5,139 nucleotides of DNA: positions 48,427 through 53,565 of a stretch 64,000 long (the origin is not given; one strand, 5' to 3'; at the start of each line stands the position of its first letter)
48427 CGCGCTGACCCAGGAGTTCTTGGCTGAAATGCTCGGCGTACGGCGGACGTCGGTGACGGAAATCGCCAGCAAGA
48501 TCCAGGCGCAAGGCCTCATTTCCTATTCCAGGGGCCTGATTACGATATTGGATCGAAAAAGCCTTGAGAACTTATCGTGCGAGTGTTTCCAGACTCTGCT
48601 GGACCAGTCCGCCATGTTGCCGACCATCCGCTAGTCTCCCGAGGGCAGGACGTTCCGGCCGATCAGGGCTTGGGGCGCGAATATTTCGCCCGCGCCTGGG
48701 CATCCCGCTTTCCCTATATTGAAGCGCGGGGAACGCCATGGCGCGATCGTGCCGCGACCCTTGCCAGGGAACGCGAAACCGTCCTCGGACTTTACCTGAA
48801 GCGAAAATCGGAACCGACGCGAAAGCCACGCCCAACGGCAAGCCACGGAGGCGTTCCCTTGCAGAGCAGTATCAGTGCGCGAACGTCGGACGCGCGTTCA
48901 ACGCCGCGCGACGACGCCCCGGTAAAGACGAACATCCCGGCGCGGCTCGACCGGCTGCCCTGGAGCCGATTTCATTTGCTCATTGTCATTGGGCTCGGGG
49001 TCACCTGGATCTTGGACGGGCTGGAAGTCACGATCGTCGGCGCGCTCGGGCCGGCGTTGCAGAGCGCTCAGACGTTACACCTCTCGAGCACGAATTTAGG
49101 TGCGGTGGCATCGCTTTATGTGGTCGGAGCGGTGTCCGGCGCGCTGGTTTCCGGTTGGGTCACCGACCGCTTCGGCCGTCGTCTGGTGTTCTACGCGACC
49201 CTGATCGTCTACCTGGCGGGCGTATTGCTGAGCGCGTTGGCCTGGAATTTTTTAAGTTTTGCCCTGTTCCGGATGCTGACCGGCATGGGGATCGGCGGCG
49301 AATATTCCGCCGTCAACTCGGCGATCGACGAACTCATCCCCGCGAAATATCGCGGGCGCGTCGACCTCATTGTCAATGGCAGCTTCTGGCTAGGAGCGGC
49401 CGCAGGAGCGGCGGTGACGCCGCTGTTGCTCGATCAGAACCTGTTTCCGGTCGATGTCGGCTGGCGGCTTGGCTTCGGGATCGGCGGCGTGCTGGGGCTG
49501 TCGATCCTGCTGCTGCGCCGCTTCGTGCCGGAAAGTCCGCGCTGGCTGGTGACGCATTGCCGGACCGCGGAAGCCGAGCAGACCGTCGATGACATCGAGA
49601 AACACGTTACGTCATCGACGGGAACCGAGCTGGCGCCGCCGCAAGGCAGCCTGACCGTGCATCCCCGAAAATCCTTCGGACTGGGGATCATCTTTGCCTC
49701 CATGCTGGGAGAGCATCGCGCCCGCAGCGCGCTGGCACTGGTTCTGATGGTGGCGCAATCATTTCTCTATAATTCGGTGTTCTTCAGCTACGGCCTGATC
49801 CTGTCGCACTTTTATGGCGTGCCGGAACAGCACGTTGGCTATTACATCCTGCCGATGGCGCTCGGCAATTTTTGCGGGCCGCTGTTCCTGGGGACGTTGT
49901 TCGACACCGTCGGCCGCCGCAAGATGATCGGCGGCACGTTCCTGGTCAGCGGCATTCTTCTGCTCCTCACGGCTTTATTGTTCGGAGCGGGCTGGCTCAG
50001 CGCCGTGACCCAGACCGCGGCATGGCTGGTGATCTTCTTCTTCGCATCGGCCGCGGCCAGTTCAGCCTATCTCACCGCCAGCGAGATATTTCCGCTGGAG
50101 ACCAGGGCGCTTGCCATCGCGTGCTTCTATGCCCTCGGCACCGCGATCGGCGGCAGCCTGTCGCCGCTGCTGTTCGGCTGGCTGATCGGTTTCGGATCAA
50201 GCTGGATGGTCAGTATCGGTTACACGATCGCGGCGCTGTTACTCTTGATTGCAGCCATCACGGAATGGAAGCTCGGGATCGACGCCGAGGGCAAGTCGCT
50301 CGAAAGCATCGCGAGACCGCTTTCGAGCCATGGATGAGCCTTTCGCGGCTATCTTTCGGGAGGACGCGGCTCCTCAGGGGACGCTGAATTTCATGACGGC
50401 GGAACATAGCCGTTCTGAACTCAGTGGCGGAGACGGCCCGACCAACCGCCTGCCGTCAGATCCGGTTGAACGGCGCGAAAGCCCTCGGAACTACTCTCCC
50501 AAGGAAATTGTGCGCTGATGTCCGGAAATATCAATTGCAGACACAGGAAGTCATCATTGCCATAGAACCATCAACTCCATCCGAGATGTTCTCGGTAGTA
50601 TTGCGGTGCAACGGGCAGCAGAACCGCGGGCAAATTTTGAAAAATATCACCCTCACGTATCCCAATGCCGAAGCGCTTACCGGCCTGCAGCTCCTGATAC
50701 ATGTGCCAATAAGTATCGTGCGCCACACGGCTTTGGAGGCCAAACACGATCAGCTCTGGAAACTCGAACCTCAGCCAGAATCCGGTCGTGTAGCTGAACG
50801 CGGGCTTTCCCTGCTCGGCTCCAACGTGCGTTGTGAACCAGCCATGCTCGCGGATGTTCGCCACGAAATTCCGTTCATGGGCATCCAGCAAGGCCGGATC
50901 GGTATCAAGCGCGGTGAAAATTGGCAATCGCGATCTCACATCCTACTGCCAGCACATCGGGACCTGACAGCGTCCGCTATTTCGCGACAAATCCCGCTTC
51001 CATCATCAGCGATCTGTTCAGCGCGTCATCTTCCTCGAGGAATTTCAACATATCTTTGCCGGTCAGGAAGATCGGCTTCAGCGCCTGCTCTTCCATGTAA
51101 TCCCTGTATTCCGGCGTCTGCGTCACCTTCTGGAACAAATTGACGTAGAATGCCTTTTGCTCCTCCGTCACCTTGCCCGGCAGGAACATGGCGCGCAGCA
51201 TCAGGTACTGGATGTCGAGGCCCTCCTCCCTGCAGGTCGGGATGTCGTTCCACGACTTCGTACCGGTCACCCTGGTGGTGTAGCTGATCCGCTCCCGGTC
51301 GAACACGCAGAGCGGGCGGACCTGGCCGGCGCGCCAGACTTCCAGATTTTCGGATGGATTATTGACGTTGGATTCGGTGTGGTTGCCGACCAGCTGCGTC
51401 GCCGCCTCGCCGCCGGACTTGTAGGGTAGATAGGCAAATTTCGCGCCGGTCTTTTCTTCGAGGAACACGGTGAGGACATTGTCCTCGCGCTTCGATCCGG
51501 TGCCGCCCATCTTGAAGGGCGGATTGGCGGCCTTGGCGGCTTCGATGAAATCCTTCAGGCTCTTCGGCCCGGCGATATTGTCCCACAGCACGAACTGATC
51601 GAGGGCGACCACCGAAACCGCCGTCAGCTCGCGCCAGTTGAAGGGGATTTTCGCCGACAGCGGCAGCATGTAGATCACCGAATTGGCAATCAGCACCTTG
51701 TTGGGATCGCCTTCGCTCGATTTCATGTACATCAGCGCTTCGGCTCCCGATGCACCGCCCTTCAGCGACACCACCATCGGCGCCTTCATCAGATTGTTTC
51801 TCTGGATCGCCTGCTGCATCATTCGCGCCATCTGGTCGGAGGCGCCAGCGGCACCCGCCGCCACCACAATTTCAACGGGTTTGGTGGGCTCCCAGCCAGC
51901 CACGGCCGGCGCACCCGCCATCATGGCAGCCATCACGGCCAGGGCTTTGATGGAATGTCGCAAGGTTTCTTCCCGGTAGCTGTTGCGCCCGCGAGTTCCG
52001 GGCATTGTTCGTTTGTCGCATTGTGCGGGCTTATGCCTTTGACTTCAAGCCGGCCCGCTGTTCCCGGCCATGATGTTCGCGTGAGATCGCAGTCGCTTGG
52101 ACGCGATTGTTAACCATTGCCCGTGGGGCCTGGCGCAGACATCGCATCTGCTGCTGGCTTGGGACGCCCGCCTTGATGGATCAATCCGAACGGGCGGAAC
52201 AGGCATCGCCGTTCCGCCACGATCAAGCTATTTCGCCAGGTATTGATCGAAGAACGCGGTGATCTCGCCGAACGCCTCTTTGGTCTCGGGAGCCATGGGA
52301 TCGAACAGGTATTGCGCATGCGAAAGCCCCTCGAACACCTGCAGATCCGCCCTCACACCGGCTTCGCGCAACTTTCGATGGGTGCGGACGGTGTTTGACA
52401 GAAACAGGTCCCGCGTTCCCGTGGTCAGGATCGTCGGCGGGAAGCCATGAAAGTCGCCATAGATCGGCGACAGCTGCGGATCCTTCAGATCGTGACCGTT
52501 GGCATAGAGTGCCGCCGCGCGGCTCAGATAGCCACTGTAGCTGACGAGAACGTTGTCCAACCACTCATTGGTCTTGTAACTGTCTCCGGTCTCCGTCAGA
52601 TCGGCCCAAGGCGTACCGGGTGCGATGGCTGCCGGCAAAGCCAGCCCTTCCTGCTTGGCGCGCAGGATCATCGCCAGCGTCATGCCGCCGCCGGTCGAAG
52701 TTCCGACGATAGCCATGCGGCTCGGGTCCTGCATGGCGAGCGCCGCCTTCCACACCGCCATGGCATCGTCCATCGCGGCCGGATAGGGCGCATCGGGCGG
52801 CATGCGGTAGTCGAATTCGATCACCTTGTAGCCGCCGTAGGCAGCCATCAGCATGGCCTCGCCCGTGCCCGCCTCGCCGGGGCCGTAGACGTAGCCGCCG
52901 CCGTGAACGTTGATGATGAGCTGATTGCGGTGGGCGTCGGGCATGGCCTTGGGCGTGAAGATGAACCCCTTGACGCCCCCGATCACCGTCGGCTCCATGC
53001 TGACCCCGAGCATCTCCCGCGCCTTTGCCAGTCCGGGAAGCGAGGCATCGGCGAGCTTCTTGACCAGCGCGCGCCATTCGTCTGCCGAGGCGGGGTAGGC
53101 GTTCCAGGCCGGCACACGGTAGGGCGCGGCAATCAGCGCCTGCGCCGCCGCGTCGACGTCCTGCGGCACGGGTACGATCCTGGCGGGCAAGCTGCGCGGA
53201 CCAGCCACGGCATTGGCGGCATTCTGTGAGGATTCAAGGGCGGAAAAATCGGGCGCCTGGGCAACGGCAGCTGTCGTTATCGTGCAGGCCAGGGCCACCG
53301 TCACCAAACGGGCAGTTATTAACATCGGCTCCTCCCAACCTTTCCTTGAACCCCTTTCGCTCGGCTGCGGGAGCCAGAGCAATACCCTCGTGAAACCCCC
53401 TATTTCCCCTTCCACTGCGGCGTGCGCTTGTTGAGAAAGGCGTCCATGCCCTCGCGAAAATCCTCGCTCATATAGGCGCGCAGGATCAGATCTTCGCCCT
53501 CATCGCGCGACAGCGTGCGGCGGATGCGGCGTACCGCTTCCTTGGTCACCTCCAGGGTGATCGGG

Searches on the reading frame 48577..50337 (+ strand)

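Call 76: search_protein_families(library=pfam, proteins=[window:48577-50337:+], max_evalue=0.0001)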
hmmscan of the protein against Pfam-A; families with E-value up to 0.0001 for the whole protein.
window:48577-50337:+ (586 aa): 2 families
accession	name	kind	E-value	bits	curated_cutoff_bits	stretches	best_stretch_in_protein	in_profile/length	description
PF00083.30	Sugar_tr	-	2e-44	152.7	22.3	1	164-578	38-448/452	Sugar (and other) transporter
PF07690.21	MFS_1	-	3.8e-32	112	33.4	2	153-450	11-270/347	Major Facilitator Superfamily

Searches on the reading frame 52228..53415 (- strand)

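Call 76: search_protein_families(library=pfam, proteins=[window:52228-53415:-], max_evalue=0.0001)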
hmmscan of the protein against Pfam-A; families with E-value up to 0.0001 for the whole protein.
window:52228-53415:- (395 aa): 4 families
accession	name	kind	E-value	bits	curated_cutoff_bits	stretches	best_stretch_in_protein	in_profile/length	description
PF07859.19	Abhydrolase_3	-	2.1e-40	139.2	25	1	167-368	1-208/210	alpha/beta hydrolase fold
PF20434.5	BD-FAE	-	8.5e-11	42.2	26.8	1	162-253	11-110/215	BD-FAE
PF00326.27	Peptidase_S9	-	4.2e-09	36.6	22.6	1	215-394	45-211/213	Prolyl oligopeptidase family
PF10340.15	Say1_Mug180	-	1.7e-06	27.6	21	1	163-291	121-259/374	Steryl acetyl hydrolase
